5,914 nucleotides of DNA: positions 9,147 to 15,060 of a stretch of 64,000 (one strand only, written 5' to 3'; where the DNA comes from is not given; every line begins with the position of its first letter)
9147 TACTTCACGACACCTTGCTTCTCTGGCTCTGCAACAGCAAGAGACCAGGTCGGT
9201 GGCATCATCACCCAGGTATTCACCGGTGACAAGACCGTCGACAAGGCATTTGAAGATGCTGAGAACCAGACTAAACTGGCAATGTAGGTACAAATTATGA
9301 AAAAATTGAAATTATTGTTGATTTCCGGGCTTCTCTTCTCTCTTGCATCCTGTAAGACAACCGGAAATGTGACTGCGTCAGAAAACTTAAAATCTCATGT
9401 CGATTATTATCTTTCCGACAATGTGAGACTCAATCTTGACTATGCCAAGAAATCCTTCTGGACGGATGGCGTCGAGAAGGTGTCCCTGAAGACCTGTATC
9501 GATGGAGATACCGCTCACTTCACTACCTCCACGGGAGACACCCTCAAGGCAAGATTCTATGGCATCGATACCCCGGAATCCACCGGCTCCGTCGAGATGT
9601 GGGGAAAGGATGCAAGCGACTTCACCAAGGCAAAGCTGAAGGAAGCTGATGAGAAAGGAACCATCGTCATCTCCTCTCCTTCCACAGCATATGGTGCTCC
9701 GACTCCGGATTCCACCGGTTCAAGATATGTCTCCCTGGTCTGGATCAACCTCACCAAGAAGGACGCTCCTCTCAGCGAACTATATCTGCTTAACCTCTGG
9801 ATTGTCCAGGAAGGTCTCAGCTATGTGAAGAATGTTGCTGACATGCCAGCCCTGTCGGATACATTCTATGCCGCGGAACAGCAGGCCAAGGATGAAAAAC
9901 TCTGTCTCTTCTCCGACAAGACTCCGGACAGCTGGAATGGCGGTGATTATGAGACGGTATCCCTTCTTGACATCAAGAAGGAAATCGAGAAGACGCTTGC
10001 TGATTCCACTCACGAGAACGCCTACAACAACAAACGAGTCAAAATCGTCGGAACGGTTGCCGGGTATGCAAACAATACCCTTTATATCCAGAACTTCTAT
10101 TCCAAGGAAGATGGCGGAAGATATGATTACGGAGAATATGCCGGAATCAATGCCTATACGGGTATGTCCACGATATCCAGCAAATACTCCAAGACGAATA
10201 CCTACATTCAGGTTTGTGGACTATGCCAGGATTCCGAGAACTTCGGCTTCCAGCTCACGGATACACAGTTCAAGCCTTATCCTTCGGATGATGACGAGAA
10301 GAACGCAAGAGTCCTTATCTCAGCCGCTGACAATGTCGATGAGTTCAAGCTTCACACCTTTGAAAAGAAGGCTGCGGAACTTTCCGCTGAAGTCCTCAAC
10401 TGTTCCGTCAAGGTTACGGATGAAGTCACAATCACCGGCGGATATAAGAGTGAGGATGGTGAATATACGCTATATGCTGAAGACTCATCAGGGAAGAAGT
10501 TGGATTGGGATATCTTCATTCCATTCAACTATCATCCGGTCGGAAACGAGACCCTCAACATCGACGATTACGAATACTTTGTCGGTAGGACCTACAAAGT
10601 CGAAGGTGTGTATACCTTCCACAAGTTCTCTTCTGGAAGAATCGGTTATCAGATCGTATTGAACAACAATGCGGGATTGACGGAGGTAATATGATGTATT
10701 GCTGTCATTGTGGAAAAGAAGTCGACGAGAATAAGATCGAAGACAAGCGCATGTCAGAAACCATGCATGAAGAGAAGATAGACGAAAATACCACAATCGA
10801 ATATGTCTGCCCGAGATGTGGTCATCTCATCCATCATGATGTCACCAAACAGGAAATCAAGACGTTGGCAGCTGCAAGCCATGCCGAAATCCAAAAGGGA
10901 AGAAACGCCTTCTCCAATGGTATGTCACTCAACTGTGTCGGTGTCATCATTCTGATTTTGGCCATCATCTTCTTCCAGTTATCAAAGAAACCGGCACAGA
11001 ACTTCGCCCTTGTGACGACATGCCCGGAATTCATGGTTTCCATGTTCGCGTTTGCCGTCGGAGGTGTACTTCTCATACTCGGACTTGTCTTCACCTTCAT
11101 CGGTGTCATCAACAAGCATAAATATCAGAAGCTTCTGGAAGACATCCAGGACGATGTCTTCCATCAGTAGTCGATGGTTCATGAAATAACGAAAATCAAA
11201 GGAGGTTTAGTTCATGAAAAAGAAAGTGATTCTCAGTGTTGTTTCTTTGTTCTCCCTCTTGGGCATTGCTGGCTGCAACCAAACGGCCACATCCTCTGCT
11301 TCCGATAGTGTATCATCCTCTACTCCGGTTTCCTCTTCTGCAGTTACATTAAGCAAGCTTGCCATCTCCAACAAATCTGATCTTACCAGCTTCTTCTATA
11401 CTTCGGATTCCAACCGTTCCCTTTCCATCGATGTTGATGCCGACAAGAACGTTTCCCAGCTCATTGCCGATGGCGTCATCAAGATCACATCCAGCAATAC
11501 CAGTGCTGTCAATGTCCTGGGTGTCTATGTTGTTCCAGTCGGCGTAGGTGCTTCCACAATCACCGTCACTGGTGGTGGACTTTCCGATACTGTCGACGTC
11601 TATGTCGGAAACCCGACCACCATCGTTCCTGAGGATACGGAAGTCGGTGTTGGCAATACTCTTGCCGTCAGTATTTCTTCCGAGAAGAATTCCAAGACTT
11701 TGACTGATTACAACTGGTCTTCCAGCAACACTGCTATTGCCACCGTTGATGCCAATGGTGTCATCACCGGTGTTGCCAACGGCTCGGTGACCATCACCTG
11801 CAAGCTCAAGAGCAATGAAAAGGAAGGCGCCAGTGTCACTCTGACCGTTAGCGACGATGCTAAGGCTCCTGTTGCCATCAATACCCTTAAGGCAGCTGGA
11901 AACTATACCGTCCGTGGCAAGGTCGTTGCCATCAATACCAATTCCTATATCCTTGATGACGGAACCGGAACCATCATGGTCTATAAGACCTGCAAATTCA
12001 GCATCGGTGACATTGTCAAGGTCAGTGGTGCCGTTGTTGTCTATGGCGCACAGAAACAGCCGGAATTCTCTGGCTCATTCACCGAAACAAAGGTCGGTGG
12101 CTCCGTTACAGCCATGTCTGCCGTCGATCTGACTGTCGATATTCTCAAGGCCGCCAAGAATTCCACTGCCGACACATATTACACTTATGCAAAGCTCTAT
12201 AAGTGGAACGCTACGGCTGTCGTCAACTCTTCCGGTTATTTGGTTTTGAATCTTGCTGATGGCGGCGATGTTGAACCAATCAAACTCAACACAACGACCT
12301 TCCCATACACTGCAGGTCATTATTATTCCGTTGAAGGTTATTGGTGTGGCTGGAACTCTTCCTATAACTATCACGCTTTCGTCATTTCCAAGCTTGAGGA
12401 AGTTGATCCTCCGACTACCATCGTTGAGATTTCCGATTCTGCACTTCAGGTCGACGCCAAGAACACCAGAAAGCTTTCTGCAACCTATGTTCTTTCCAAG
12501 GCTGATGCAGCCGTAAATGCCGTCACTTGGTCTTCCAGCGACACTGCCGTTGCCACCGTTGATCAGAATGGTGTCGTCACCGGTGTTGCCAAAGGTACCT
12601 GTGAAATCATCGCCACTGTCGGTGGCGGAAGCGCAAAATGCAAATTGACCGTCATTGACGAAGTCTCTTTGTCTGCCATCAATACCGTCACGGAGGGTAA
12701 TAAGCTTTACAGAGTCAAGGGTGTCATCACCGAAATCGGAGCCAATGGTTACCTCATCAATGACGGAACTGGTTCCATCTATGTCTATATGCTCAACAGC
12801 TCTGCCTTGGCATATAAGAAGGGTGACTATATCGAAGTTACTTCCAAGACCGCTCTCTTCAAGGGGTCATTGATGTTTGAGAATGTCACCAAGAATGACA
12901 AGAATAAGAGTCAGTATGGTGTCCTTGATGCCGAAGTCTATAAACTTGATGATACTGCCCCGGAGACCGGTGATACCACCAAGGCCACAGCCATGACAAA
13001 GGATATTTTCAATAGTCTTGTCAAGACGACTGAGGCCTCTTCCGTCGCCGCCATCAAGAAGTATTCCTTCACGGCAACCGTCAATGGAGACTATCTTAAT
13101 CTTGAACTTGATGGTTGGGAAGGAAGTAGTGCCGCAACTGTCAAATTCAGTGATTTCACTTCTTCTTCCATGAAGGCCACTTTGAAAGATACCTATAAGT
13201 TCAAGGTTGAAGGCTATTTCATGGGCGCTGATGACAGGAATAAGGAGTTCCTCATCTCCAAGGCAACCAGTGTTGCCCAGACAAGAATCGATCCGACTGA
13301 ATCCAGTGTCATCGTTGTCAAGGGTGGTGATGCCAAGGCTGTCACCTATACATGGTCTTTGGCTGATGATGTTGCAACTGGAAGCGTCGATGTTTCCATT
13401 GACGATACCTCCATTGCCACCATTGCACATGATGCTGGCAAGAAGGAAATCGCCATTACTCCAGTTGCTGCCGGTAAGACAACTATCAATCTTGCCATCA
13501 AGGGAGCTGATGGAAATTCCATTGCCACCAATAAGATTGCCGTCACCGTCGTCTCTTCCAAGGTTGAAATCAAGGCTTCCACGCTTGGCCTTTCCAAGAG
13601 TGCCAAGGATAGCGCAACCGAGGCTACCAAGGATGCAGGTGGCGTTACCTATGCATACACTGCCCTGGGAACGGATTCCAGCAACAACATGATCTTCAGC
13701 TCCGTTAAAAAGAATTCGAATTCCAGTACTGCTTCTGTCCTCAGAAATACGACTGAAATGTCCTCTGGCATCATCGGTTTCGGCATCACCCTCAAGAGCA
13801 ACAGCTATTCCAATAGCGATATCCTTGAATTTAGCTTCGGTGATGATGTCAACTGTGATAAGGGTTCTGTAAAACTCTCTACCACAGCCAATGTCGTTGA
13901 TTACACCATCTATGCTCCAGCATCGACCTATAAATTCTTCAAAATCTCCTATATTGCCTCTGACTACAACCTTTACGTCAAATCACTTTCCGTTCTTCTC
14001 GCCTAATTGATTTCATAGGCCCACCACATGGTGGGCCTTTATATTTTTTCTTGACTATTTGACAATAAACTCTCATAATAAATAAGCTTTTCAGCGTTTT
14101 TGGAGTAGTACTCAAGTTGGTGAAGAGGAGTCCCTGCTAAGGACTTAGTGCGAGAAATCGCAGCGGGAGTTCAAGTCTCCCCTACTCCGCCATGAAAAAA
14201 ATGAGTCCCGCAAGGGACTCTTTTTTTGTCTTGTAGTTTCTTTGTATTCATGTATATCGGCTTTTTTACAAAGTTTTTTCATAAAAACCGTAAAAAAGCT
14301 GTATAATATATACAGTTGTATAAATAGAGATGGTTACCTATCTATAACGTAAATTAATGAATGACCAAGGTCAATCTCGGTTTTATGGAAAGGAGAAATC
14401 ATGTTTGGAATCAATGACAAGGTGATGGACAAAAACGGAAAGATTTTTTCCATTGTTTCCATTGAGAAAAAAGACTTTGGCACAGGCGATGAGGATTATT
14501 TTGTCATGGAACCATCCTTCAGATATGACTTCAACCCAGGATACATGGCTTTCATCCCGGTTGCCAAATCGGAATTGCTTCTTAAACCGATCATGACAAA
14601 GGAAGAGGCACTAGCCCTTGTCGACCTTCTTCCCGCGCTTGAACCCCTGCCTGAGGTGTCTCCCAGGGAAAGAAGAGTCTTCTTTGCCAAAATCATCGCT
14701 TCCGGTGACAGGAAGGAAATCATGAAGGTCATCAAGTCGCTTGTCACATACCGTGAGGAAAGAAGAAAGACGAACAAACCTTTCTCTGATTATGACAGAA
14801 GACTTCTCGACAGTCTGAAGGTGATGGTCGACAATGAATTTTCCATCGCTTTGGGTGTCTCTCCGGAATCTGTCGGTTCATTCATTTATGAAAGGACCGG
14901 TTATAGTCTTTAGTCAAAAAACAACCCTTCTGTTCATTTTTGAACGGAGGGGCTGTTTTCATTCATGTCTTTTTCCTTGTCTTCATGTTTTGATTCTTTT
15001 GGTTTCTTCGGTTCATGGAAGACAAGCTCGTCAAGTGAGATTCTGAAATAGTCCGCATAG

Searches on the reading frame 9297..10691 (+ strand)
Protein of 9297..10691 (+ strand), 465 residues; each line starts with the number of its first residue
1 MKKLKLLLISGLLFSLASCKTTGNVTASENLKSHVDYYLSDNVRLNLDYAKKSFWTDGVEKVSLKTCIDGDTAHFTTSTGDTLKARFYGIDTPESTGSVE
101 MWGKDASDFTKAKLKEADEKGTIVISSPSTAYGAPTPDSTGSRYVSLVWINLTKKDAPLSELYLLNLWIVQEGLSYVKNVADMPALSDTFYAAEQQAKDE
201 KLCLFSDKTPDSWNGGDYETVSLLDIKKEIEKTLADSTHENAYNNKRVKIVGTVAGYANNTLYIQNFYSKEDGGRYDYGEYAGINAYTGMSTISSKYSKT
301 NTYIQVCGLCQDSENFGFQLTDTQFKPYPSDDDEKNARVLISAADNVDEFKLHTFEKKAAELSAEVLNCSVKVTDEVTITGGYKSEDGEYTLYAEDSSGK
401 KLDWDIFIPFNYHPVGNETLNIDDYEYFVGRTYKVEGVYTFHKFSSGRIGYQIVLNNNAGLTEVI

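Call 10: search_protein_families(library=pfam, proteins=[window:9297-10691:+], max_evalue=0.001)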
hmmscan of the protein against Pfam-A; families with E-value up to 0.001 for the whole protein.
window:9297-10691:+ (465 aa): 1 family
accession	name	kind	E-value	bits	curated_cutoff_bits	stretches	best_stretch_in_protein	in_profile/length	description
PF00565.23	SNase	-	2.2e-08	35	21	1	85-206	2-106/107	Staphylococcal nuclease homologue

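Call 40: search_protein_families(library=ncbifam, proteins=[window:9297-10691:+], max_evalue=0.001)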
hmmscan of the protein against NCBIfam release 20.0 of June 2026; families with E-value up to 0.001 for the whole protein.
window:9297-10691:+ (465 aa): 2 families
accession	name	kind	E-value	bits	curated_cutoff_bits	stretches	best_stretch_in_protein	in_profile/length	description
NF047694.1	TnucaseNucIStaph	equivalog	1.1e-11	44.6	250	1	56-205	41-174/175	thermonuclease NucI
NF047969.1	CaNuclEcnA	equivalog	2.1e-05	24.5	180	0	67-95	12-39/151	calcium-activated nuclease EcnA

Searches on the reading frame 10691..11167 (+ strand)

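Call 40: search_protein_families(library=ncbifam, proteins=[window:10691-11167:+], max_evalue=0.001)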
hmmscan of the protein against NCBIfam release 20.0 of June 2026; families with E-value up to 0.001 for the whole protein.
window:10691-11167:+ (159 aa): 1 family
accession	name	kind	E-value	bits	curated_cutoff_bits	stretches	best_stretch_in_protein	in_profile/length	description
NF033218.1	anchor_AmaP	equivalog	0.00034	20.4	55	1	83-148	12-78/166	alkaline shock response membrane anchor protein AmaP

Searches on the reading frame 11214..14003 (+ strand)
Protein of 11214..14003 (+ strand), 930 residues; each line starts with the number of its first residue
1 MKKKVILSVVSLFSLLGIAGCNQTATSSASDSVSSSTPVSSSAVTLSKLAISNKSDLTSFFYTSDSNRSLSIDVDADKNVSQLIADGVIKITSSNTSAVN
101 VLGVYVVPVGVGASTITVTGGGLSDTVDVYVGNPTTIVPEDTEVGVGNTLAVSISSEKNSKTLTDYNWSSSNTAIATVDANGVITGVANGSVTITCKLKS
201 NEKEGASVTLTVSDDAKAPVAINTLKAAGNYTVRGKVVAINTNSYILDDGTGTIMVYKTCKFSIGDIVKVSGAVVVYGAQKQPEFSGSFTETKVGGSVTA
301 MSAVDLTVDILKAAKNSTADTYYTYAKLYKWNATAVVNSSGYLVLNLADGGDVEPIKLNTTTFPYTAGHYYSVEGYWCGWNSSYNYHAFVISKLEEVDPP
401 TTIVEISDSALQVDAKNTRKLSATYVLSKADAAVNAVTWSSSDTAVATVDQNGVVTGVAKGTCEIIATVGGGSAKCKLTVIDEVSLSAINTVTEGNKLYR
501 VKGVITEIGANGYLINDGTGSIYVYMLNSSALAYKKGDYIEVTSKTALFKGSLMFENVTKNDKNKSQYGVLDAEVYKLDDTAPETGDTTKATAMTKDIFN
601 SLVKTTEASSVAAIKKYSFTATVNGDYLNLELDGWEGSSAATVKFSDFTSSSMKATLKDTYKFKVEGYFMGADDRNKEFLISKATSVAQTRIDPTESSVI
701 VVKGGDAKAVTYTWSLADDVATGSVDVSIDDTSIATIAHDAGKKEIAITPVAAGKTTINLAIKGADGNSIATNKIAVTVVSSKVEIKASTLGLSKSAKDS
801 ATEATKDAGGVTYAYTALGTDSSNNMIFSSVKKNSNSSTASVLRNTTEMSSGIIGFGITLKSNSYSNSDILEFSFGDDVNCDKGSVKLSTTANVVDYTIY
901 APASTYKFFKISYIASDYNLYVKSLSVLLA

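Call 10: search_protein_families(library=pfam, proteins=[window:11214-14003:+], max_evalue=0.001)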
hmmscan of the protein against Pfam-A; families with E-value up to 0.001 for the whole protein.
window:11214-14003:+ (930 aa): 4 families
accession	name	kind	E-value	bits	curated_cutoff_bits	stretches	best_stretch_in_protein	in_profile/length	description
PF02368.24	Big_2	-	9.1e-19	67.6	22.8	2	401-480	2-79/79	Bacterial Ig-like domain (group 2)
PF21764.3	Invasin_D4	-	1.1e-05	26.3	27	0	164-188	38-61/88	Invasin, domain 4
PF22359.2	Big-like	-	1.6e-05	25.4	27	1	437-480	3-46/48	Bacterial Ig-like domain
PF01336.31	tRNA_anti-codon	-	2.3e-05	24.7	27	0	231-280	1-61/75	OB-fold nucleic acid binding domain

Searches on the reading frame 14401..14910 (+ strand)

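Call 50: search_protein_families(library=pfam, proteins=[window:14401-14910:+], max_evalue=0.001)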
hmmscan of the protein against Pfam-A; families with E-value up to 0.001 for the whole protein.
window:14401-14910:+ (170 aa): 1 family
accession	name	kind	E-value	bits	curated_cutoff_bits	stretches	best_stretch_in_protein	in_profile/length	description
PF21095.3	CarD_C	-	0.00027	21.3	23.1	1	97-160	26-84/87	CarD, C-terminal domain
